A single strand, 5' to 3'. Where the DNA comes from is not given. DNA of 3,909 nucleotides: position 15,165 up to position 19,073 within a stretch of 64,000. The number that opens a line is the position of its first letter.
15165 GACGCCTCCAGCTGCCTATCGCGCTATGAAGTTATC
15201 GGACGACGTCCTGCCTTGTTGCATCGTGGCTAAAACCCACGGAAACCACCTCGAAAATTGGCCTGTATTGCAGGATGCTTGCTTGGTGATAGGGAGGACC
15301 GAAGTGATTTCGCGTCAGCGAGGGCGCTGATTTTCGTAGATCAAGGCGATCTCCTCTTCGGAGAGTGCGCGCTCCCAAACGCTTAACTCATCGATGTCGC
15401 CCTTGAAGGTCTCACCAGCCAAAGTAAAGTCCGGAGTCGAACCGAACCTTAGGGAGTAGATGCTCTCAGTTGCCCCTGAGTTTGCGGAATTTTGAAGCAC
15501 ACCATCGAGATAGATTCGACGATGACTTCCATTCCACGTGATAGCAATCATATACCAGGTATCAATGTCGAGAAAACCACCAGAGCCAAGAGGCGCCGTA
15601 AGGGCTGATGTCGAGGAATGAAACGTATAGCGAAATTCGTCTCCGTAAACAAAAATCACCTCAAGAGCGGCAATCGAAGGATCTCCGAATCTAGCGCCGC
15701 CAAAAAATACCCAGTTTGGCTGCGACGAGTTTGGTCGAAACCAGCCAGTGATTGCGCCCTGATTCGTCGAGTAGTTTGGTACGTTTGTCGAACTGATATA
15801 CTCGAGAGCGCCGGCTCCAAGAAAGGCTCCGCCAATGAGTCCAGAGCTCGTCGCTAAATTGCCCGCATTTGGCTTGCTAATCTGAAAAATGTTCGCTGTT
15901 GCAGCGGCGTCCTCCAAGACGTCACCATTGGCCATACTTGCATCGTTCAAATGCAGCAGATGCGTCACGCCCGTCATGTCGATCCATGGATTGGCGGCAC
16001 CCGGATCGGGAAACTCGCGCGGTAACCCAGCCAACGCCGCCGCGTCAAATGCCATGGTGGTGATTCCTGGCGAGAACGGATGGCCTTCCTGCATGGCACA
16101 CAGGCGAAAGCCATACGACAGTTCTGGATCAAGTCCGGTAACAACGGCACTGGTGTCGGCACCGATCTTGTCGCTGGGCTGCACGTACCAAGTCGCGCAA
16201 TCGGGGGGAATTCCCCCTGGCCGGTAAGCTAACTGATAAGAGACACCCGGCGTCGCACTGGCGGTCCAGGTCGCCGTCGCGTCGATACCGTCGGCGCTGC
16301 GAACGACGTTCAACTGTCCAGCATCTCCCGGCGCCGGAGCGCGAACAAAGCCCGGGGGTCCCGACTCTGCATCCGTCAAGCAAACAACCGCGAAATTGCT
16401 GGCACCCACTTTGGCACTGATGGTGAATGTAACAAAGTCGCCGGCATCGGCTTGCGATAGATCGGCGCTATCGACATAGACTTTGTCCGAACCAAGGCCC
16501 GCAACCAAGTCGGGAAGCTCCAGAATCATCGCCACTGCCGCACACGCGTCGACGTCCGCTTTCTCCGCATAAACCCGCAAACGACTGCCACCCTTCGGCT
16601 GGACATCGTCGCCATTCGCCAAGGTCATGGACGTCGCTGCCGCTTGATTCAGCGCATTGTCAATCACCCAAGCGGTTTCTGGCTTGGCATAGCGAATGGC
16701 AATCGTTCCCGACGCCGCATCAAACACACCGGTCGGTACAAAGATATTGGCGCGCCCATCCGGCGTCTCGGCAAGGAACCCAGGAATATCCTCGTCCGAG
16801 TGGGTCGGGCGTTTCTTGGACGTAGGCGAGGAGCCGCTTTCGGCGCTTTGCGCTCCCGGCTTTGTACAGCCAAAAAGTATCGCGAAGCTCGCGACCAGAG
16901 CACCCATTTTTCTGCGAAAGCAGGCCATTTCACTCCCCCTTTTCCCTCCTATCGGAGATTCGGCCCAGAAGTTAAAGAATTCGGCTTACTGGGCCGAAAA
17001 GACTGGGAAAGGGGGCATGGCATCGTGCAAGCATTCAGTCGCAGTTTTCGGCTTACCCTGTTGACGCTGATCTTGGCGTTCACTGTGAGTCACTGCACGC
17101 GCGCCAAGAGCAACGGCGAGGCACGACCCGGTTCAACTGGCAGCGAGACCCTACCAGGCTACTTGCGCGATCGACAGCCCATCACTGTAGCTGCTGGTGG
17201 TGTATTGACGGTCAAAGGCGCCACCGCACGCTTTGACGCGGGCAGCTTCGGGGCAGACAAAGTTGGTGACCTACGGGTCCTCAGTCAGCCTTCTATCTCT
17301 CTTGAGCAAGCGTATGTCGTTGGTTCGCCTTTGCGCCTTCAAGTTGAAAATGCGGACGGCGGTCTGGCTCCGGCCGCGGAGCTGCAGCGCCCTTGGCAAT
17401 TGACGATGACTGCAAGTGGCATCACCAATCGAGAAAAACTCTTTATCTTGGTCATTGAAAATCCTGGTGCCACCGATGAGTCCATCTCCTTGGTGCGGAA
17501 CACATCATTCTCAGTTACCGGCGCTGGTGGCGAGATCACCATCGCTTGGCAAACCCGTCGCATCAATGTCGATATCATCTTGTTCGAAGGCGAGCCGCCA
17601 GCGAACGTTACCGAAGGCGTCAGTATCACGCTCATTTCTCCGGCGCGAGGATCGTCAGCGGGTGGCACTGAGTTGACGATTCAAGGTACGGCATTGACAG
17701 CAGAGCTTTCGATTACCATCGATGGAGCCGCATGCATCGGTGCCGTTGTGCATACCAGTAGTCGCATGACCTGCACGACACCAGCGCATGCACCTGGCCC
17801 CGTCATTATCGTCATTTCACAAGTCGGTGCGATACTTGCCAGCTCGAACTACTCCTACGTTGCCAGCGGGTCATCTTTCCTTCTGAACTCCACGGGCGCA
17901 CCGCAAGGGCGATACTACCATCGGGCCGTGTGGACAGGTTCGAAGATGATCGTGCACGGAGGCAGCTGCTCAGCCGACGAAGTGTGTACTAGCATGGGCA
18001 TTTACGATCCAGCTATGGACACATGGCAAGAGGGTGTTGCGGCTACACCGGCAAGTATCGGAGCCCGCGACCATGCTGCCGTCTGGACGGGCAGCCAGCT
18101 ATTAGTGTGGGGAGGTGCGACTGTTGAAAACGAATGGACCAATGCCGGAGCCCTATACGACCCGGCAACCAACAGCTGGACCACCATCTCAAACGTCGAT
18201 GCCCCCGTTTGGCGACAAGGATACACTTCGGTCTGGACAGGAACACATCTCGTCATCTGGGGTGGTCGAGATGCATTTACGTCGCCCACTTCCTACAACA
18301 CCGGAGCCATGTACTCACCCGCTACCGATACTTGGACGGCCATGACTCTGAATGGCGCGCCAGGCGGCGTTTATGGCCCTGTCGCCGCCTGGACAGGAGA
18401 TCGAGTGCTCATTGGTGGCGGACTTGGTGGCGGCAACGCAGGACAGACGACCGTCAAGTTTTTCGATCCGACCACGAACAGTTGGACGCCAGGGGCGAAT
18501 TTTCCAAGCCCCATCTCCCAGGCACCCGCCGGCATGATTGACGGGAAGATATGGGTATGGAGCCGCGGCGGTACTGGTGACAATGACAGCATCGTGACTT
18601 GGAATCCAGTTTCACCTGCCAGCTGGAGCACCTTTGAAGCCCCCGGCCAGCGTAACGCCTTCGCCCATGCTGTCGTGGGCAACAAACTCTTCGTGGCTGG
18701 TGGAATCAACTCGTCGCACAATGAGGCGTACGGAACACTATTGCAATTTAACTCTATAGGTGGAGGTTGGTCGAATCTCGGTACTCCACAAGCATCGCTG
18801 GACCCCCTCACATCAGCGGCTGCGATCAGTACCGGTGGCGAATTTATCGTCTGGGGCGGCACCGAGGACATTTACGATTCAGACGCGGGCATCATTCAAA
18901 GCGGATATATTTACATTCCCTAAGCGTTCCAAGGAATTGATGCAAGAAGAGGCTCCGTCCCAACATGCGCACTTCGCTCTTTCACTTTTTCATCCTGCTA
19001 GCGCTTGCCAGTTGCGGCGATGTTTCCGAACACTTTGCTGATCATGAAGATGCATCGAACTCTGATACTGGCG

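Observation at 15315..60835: Shared acidic-x-[ILV]-P-G-[YF]-L motif about 20-30 residues behind the signal/lipobox Cys in five otherwise unrelated exported proteins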

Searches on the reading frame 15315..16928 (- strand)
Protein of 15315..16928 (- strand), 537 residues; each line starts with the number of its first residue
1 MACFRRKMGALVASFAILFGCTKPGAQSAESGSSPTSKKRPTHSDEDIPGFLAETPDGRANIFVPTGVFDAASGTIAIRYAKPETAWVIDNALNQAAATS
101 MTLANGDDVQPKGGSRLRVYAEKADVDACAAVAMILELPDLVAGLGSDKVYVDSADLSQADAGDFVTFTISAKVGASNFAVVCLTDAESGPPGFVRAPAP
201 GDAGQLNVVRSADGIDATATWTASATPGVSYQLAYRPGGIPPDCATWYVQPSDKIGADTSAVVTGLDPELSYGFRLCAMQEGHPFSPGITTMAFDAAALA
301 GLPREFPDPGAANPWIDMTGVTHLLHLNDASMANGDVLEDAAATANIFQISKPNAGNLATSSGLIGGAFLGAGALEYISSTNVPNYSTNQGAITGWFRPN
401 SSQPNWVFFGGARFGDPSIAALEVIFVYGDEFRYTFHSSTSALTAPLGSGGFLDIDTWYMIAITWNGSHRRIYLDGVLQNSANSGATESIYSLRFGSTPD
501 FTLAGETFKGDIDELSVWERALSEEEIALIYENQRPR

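Call 5: search_protein_families(library=pfam, proteins=[window:15315-16928:-], max_evalue=0.1)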
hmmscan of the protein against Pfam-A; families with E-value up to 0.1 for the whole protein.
window:15315-16928:- (537 aa): 2 families
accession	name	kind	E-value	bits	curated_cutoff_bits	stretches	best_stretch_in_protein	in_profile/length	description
PF13385.13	Laminin_G_3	-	1.4e-19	71.1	27.6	1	377-528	6-151/151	Concanavalin A-like lectin/glucanases superfamily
PF00041.27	fn3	-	0.0035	18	25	1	216-287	15-79/84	Fibronectin type III domain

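Call 6: search_protein_families(library=ncbifam, proteins=[window:15315-16928:-], max_evalue=1)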
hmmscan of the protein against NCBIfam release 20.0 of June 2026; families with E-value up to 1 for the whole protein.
window:15315-16928:- (537 aa): 1 family
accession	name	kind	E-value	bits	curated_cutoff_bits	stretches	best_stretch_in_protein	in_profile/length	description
NF052521.1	TafC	equivalog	0.004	16.3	410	1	456-533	282-362/373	TafC family fimbrial protein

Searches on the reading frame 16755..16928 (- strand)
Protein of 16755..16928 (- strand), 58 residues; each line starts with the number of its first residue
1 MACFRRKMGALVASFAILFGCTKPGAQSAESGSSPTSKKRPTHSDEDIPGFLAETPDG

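Call 10: find_homologous_proteins(query=A2, max_evalue=0.01)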
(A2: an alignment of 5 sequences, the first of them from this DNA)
Query A2 (5 sequences): 150 candidates shared short words with the query, none scored E <= 0.01.

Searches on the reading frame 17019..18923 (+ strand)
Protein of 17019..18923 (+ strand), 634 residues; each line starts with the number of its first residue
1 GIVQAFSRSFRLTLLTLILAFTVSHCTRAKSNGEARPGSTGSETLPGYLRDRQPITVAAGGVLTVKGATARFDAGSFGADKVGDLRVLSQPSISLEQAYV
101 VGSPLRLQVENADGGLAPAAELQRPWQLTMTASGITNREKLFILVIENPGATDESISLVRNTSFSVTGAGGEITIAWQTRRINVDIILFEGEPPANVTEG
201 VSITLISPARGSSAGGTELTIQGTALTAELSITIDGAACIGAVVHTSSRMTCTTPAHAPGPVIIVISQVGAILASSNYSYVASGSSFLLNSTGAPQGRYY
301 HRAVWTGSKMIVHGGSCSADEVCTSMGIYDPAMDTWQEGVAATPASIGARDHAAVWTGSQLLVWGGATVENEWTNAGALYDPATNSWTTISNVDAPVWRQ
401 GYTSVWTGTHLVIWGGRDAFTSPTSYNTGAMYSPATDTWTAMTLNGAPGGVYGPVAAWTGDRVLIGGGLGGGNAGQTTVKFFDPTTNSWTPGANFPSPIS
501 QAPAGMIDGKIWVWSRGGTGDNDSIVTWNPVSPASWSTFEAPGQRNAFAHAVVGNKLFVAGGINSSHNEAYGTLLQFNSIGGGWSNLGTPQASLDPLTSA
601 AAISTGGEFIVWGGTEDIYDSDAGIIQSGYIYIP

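Call 5: search_protein_families(library=pfam, proteins=[window:17019-18923:+], max_evalue=0.1)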
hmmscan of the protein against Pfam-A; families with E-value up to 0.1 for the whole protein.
window:17019-18923:+ (634 aa): 11 families
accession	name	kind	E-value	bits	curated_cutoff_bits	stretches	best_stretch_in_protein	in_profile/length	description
PF24681.1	Kelch_KLHDC2_KLHL20_DRC7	-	3e-29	102.4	50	3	301-491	2-193/221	KLHDC2/KLHL20/DRC7 Kelch-repeats domain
PF24981.1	Beta-prop_ATRN-LZTR1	-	6e-22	78.7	50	2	290-468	32-219/289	Attractin/LZTR1 beta-propeller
PF01833.30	TIG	-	2.6e-15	56.6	20.9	1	202-280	2-82/84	IPT/TIG domain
PF01344.31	Kelch_1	-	1.6e-13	50.3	20.1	1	545-585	2-40/46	Kelch motif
PF13964.12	Kelch_6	-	2e-13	50.2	25.3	2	353-393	6-46/50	Kelch motif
PF25210.1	Kelch_FKB95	-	5.2e-12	46.4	70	2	294-421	29-154/268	FKB95, Kelch-repeats domain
PF07646.21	Kelch_2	-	6.2e-10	39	21.3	1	352-392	5-46/48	Kelch motif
PF12768.13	Rax2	-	9.7e-08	32.1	28.8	1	307-393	34-118/254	Rax2 C-terminal beta propeller domain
PF13415.12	Kelch_3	-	4.8e-07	30.2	22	0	460-498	1-39/48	Galactose oxidase, central domain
PF13418.12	Kelch_4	-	1.3e-05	25.5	21.6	0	352-393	5-47/49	Galactose oxidase, central domain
PF13854.13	Kelch_HCF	-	3.6e-05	23.6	113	1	293-387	13-103/345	Host cell factor, Kelch-repeats domain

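Call 6: search_protein_families(library=ncbifam, proteins=[window:17019-18923:+], max_evalue=1)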
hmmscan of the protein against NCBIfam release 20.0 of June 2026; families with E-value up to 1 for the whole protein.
window:17019-18923:+ (634 aa): 2 families
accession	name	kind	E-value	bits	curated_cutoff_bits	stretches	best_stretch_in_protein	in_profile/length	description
TIGR03547.1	muta_rot_YjhT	subfamily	1e-07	31.5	256.35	3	351-418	56-128/346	YjhT family mutarotase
NF058597.1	CoaZ_rpt_PGGG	domain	0.01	15.8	30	1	202-258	4-60/88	choice-of-anchor Z repeating domain-containing protein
